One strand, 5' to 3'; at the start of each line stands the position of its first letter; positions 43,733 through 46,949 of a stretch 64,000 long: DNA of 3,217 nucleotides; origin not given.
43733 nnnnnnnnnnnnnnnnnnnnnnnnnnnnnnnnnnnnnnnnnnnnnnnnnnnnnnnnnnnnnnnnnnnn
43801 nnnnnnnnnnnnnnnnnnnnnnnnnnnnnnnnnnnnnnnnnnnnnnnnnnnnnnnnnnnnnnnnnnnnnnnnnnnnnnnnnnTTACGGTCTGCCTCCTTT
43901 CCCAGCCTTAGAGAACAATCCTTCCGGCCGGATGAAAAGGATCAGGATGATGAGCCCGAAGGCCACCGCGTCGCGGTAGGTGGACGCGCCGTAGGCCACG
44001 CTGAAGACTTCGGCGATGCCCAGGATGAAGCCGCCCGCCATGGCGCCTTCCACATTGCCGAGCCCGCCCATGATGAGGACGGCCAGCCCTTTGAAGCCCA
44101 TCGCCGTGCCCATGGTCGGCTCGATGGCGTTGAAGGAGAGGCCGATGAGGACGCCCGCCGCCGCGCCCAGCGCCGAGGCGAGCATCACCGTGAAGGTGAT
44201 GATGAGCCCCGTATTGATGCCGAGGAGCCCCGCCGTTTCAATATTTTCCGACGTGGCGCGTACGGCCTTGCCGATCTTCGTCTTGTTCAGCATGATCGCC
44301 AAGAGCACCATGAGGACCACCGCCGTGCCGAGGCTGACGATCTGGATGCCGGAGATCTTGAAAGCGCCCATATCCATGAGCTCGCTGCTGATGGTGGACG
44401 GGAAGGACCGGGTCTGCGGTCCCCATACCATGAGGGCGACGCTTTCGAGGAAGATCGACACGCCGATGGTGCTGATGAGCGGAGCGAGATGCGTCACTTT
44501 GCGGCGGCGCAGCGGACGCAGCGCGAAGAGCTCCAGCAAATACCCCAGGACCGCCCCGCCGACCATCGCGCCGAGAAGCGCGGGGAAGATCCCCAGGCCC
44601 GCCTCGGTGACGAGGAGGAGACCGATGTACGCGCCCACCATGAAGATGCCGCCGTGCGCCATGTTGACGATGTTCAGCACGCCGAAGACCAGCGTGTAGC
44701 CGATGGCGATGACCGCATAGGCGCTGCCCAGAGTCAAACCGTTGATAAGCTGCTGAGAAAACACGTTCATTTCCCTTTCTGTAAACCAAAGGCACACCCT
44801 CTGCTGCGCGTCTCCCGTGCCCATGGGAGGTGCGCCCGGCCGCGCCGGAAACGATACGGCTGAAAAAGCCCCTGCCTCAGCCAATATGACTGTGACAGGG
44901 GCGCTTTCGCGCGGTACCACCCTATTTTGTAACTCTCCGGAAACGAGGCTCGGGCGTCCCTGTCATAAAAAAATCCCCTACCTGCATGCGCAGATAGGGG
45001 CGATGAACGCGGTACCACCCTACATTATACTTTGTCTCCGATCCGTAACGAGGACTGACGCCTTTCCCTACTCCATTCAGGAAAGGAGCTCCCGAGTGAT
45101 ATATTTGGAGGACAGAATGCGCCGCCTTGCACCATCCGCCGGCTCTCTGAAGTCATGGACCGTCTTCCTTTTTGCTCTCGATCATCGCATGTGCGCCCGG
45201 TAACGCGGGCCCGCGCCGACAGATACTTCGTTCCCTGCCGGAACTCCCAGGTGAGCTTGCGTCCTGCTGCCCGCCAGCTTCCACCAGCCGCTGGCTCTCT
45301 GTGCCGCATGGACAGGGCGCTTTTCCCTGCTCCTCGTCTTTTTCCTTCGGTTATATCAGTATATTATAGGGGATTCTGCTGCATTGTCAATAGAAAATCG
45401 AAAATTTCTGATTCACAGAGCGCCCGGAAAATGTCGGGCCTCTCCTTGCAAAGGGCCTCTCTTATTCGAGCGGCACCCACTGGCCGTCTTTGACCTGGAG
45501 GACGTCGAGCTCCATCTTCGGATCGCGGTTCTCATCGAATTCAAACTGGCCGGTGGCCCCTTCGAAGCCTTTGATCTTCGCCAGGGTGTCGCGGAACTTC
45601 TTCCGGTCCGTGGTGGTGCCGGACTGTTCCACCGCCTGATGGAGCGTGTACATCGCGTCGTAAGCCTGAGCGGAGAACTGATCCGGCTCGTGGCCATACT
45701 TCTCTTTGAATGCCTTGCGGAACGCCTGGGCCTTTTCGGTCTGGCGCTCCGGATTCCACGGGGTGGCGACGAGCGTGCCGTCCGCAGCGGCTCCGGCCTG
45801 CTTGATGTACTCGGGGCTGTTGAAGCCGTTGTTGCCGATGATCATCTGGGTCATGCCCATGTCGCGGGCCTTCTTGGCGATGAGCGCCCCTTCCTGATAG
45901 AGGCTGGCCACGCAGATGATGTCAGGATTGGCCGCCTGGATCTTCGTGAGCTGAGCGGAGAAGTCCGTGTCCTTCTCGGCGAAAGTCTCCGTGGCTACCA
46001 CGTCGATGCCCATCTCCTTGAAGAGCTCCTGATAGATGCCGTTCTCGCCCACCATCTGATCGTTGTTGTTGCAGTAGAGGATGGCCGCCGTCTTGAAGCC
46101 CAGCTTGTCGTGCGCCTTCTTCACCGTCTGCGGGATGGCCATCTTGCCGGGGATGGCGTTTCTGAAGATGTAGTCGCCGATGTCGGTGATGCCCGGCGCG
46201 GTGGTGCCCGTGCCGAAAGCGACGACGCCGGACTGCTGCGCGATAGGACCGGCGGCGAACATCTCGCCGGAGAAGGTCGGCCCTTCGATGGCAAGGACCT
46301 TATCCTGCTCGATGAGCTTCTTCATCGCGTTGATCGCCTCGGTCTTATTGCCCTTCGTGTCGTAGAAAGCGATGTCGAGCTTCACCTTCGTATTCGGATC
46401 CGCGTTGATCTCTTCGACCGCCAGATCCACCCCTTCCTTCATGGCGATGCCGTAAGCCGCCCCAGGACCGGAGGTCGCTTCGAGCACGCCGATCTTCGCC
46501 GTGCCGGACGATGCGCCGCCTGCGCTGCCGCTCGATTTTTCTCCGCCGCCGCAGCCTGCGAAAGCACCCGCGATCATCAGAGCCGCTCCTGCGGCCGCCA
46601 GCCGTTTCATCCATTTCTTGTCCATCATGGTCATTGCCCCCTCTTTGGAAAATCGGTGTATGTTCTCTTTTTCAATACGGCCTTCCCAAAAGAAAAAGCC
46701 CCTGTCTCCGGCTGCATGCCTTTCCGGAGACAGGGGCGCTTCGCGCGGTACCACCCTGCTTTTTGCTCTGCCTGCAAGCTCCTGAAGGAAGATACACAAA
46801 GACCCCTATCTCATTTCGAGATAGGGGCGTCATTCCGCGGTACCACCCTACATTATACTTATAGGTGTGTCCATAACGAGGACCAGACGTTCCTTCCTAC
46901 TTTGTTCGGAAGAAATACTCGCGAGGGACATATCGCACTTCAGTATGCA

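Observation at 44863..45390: livHMGF leader: two Stem I modules in series (Leu CUC, then Ile AUC) followed by two platforms, not the usual unit-by-unit tandem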

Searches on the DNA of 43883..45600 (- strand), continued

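Call 52: search_with_rna_model(model_id=R2, sources=[L081, L082, L083, L084, L085, L086, L087, L088, L089, L090, L091, L092, L093, L094, L095, L096, L097, L098, L099, L100, L101, L102, L103, L104, L105, L106, L107, L108, L109, L110, L111, L112, L113, L114, L115, L116, L117, L118, L119, L120, L121, L122, L123, L124, L125, L126, L127, L128, L129, L130, L131, L132, L133, L134, L135, L136, L137, L138, L139, L140, L141, L142, L143, L144, L145, L146, L147, L148, L149, L150, L151, L152, L153, L154, L155, L156, L157, L158, L159, L160], max_evalue=0.000001)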
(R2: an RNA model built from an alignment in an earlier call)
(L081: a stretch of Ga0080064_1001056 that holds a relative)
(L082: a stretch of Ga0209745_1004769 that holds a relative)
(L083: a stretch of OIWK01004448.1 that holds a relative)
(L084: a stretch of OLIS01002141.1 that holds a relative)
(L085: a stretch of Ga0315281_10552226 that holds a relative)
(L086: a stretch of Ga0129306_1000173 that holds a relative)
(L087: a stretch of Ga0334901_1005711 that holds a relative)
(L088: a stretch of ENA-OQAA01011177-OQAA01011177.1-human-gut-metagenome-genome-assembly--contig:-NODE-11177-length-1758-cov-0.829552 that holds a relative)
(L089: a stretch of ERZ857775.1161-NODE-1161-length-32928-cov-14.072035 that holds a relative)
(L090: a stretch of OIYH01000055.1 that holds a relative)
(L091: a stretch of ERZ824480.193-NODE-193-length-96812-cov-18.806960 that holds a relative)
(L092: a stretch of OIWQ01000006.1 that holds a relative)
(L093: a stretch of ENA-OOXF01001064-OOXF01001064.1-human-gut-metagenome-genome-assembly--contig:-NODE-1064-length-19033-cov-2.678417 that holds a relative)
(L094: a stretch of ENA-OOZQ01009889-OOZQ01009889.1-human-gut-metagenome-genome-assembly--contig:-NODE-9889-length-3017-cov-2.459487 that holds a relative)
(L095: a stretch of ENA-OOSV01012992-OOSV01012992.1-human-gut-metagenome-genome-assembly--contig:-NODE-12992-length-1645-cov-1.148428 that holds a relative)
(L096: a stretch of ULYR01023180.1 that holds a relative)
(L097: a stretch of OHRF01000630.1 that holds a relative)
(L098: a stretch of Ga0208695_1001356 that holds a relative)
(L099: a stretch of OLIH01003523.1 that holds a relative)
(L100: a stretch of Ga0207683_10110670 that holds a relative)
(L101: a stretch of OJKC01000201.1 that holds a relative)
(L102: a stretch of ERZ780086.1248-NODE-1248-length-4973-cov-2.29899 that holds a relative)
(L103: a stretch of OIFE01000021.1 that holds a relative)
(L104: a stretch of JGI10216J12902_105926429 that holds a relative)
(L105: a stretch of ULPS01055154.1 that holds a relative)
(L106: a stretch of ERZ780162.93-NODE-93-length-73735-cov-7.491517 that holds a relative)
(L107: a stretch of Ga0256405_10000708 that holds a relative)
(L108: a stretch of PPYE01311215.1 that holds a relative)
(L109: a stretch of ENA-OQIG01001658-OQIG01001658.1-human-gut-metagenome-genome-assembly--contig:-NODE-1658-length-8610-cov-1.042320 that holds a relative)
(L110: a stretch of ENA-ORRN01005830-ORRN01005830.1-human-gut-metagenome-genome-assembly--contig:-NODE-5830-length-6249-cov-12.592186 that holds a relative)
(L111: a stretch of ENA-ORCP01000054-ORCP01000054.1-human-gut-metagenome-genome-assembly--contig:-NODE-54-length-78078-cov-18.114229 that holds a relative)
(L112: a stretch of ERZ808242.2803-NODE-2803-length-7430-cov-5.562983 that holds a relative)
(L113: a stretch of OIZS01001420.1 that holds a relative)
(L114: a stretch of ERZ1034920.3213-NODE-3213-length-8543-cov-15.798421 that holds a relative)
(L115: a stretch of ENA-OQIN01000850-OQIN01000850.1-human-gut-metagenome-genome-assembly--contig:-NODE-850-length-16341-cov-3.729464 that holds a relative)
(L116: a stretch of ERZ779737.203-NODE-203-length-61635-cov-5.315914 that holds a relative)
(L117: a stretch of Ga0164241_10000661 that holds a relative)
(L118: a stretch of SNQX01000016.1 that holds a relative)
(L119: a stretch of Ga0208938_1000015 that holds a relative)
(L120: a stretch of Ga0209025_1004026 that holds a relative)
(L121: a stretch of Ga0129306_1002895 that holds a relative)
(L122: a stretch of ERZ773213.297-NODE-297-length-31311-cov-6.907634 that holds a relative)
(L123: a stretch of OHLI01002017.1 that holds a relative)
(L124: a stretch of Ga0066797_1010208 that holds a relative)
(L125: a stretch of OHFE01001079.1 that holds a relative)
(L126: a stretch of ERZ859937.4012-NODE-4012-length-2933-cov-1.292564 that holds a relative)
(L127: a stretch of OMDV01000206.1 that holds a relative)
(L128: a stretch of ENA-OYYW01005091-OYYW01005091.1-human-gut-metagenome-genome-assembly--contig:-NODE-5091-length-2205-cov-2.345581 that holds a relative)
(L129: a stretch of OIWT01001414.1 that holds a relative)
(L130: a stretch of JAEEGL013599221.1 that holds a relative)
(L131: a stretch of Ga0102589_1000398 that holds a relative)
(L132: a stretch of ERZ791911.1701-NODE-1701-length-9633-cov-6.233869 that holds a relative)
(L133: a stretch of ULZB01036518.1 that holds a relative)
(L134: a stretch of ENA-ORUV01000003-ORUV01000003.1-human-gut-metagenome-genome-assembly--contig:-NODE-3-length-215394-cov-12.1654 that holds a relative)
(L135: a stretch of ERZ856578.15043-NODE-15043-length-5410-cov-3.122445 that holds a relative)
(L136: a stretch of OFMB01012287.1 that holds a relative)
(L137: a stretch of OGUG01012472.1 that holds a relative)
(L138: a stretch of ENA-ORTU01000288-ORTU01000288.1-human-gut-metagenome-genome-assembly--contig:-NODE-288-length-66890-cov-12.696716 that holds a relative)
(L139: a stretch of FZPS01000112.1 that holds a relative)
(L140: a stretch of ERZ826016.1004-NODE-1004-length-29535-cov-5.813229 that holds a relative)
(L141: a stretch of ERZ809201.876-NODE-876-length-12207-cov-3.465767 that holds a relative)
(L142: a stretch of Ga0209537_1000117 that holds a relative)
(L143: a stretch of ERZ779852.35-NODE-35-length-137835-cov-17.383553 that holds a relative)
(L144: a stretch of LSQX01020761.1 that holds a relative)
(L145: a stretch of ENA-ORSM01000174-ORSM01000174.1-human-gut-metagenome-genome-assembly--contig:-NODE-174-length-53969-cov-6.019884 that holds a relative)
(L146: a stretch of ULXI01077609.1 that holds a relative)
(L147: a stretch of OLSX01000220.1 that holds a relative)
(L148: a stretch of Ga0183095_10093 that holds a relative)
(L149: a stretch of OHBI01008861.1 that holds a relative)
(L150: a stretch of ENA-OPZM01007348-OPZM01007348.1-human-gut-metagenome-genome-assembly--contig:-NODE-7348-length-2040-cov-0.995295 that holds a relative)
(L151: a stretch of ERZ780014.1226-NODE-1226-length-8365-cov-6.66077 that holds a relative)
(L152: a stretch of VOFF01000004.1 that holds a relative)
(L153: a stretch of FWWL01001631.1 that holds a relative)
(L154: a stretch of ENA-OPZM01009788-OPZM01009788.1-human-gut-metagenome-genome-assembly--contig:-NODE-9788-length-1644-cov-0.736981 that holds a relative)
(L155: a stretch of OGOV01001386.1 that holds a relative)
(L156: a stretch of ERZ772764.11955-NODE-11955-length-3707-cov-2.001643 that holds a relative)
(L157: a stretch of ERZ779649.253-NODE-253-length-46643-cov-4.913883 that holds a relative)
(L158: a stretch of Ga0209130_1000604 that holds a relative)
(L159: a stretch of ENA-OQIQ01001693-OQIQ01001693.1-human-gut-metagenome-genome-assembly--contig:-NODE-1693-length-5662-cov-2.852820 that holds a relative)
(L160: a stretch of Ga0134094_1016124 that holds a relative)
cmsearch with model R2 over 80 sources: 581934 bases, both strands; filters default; matches with E-value up to 0.000001: 110.
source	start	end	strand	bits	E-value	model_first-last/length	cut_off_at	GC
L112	5823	5887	-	79.8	1.1e-24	1-71/71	no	0.48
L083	441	505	+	79.6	1.4e-24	1-71/71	no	0.49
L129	1806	1870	-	79.6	1.4e-24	1-71/71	no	0.49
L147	3024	3088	+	79.6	1.4e-24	1-71/71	no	0.49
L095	1143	1206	+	79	2.2e-24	1-71/71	no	0.48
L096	10245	10308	-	79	2.2e-24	1-71/71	no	0.48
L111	5426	5489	-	79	2.2e-24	1-71/71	no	0.48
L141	1349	1412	+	79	2.2e-24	1-71/71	no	0.48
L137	1056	1119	+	77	1e-23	1-71/71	no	0.5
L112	5711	5787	-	75.1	5e-23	1-71/71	no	0.53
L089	4120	4184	-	74.6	7.2e-23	1-71/71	no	0.51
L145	8389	8452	-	74.3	9.3e-23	1-71/71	no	0.47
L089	4006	4084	-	74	1.1e-22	1-71/71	no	0.53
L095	1242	1320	+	74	1.1e-22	1-71/71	no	0.53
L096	10131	10209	-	74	1.1e-22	1-71/71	no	0.53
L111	5315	5393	-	74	1.1e-22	1-71/71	no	0.53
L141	1448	1526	+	74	1.1e-22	1-71/71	no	0.53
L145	8275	8353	-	74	1.1e-22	1-71/71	no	0.53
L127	1390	1456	-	72.6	3.5e-22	1-71/71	no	0.51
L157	1783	1849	+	72.4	3.9e-22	1-71/71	no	0.49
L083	540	617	+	72.4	3.9e-22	1-71/71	no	0.54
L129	1694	1771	-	72.4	3.9e-22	1-71/71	no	0.54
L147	3123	3200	+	72.4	3.9e-22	1-71/71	no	0.54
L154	1142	1219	-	72.4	3.9e-22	1-71/71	no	0.54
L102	3699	3765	-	72.2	4.8e-22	1-71/71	no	0.49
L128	1223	1289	-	72.2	4.8e-22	1-71/71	no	0.49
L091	1750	1816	+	71.6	7.4e-22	1-71/71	no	0.51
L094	101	167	-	71.6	7.4e-22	1-71/71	no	0.51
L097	8672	8738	-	71.6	7.4e-22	1-71/71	no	0.51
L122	3633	3699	+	71.6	7.4e-22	1-71/71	no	0.51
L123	3810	3876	-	71.6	7.4e-22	1-71/71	no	0.51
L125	5797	5863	-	71.6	7.4e-22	1-71/71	no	0.51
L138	1167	1233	+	71.6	7.4e-22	1-71/71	no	0.51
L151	7631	7697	+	71.6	7.4e-22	1-71/71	no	0.51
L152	4224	4290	-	71.6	7.4e-22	1-71/71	no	0.51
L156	52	118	+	71.6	7.4e-22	1-71/71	no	0.51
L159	2751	2824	-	71.3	9.8e-22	1-71/71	no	0.51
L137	1152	1230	+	70.9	1.3e-21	1-71/71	no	0.54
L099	1685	1757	+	68.4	9.7e-21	1-71/71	no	0.45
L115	1103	1175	-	68.4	9.7e-21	1-71/71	no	0.45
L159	4559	4632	-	68.2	1.1e-20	1-71/71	no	0.47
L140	9118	9180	-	67.7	1.7e-20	1-71/71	no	0.59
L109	6475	6541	-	66.8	3.5e-20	1-71/71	no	0.54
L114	2227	2295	+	65.6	9e-20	1-71/71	no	0.41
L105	2055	2113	-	64.6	1.9e-19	1-71/71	no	0.51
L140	9022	9088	-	63.2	5.9e-19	1-71/71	no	0.54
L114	2324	2393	+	62.8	8.3e-19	1-71/71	no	0.54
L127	1279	1355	-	62.3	1.2e-18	1-71/71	no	0.64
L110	1458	1527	-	62.3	1.2e-18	1-71/71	no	0.56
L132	5459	5529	+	62.3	1.2e-18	1-71/71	no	0.39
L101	4098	4167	-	61.8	1.8e-18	1-71/71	no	0.57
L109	6286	6357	-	61.8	1.8e-18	1-71/71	no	0.6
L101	4193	4263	-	61.7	1.9e-18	1-71/71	no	0.41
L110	1553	1623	-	61.7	1.9e-18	1-71/71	no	0.41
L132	5556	5625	+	60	7.3e-18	1-71/71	no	0.56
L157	1882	1960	+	58.9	1.8e-17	1-71/71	no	0.62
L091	1849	1927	+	58.7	2.1e-17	1-71/71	no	0.61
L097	8561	8639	-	58.7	2.1e-17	1-71/71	no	0.61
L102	3587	3665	-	58.7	2.1e-17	1-71/71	no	0.61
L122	3732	3810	+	58.7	2.1e-17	1-71/71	no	0.61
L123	3699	3777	-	58.7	2.1e-17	1-71/71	no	0.61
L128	1112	1190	-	58.7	2.1e-17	1-71/71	no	0.61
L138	1266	1344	+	58.7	2.1e-17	1-71/71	no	0.61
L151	7730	7808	+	58.7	2.1e-17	1-71/71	no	0.61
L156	151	229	+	58.7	2.1e-17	1-71/71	no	0.61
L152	4113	4191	-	58.7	2.1e-17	1-71/71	no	0.62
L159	4441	4516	-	58.1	3.3e-17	1-71/71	no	0.5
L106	3834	3892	-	57.7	4.7e-17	6-71/71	5'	0.56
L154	1253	1314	-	56.2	1.5e-16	1-71/71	no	0.48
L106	3723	3799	-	55.8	2.1e-16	1-71/71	no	0.61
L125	5686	5764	-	55.6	2.3e-16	1-71/71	no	0.62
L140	10843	10909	-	53.2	1.7e-15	1-71/71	no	0.6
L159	2644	2717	-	50.4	1.4e-14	1-71/71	no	0.57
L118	333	398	-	49.5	3e-14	1-71/71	no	0.44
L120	2342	2407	-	49.5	3e-14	1-71/71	no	0.44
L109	6376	6448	-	49.4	3.3e-14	1-71/71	no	0.55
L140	10934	11004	-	48.3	7.7e-14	1-71/71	no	0.52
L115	994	1067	-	47.6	1.4e-13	1-71/71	no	0.57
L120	2454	2517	-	47.1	1.9e-13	1-71/71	no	0.44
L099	1793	1866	+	46.8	2.6e-13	1-71/71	no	0.55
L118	445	508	-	46.2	4.2e-13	1-71/71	no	0.45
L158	12053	12117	-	44.1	2.1e-12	1-71/71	no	0.43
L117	5442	5507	-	42.4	8.4e-12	1-71/71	no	0.41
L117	5265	5336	-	41.9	1.2e-11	1-71/71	no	0.42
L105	1963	2032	-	41.6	1.5e-11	1-71/71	no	0.59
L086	1244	1304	+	40.2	4.8e-11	1-71/71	no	0.52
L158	11964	12027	-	39.5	8.4e-11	1-71/71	no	0.44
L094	1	68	-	39.1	1.1e-10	1-60/71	3'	0.6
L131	8540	8602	+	38.9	1.3e-10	1-71/71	no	0.44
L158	11874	11938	-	38.4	2e-10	1-71/71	no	0.45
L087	4007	4074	+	37.7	3.5e-10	1-71/71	no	0.56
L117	5353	5416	-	37.2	4.9e-10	1-71/71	no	0.45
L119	923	992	+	37.2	5e-10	1-71/71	no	0.51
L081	1493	1557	+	36.9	6.2e-10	1-71/71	no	0.6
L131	8628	8689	+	36.9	6.6e-10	1-71/71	no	0.44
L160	2610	2668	+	36.3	1.1e-09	1-71/71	no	0.42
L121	9620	9704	-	35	2.9e-09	1-71/71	no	0.56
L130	2956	3022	-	34.5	4.2e-09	1-71/71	no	0.54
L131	8707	8775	+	34.1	5.7e-09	1-71/71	no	0.43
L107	7533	7599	+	32.7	1.8e-08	1-71/71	no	0.49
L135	4143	4216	+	31.6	4.4e-08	1-71/71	no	0.55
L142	5989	6053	-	30.7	8.8e-08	1-71/71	no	0.49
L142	5886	5953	-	30.5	1e-07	1-71/71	no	0.53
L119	814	877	+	30.2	1.3e-07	1-71/71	no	0.53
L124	551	610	+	29.8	1.7e-07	1-71/71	no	0.6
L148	4891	4942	+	29.6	2.1e-07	1-71/71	no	0.48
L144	3249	3319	+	29.2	2.8e-07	1-71/71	no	0.48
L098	12016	12085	-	28.5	4.7e-07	1-71/71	no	0.47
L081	1582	1649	+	28.5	5e-07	1-71/71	no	0.63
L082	6229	6288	+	28.5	5.1e-07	1-71/71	no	0.57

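Call 65: search_rna_families(source=L029, start=3400, end=4050, threshold=evalue, max_evalue=0.01, show_alignments=3)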
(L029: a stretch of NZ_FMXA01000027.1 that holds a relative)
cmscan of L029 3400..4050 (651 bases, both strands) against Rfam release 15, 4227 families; matches with E-value up to 0.01: 1.
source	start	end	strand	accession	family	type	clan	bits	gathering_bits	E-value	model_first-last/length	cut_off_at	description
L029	3556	3873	+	RF00230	T-box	Cis-reg; leader;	-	76.5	93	8.5e-17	1-219/219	no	T-box leader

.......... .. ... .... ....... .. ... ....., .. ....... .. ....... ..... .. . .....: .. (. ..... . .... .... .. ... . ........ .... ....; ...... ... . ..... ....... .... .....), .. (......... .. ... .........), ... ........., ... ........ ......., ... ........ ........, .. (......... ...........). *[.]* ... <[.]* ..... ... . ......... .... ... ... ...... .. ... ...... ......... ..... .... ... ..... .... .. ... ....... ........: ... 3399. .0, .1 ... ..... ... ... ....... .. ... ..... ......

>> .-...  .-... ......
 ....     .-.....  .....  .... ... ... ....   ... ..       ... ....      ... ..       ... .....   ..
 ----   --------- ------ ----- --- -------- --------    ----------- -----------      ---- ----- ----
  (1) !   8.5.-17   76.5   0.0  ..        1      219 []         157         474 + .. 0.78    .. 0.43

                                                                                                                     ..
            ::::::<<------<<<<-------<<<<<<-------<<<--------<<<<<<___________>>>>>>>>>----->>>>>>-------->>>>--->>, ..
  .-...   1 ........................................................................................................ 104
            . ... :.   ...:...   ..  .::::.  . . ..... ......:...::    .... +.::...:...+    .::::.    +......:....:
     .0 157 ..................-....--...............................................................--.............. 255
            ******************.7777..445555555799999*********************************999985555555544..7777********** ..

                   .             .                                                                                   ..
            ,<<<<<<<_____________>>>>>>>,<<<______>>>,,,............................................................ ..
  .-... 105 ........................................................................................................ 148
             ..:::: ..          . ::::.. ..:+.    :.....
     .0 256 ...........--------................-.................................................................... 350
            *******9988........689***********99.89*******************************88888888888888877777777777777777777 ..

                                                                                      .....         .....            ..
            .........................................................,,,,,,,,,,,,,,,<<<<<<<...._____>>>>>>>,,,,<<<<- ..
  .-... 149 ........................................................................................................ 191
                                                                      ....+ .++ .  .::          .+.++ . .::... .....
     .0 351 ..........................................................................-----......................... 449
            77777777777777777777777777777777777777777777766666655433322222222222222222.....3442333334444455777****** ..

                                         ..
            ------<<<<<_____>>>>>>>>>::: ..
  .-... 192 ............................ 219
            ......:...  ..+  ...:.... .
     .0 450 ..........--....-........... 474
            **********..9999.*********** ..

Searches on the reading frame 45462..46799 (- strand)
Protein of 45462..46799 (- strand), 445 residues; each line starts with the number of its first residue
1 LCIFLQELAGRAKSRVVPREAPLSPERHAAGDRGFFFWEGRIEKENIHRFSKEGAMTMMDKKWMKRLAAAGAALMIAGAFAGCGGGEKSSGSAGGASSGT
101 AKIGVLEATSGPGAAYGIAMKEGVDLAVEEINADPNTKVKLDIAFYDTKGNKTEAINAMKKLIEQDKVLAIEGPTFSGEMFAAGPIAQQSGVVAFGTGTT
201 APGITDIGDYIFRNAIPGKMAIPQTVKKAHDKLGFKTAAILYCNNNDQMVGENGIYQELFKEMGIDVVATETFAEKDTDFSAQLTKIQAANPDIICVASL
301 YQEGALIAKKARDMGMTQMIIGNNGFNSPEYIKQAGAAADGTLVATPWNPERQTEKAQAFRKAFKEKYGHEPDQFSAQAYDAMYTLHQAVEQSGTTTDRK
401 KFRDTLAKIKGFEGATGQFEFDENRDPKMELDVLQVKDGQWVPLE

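Call 6: search_protein_families(library=ncbifam, proteins=[window:45462-46799:-])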
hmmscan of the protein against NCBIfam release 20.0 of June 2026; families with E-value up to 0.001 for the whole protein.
window:45462-46799:- (445 aa): 4 families
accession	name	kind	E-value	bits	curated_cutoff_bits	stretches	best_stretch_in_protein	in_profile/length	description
NF011933.0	PRK15404.1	subfamily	1e-31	110.3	477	1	96-428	22-351/370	high-affinity branched-chain amino acid ABC transporter substrate-binding protein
TIGR03669.1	urea_ABC_arch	equivalog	6.5e-21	74.7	494.8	1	102-424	2-323/375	urea ABC transporter substrate-binding protein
TIGR03407.1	urea_ABC_UrtA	exception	4.6e-12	45.5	492.75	1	102-434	2-337/361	urea ABC transporter substrate-binding protein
NF058595.1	invert_tail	domain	0.00077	19.8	37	0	62-111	52-100/113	lipo-invert putative C-terminal anchoring domain-containing protein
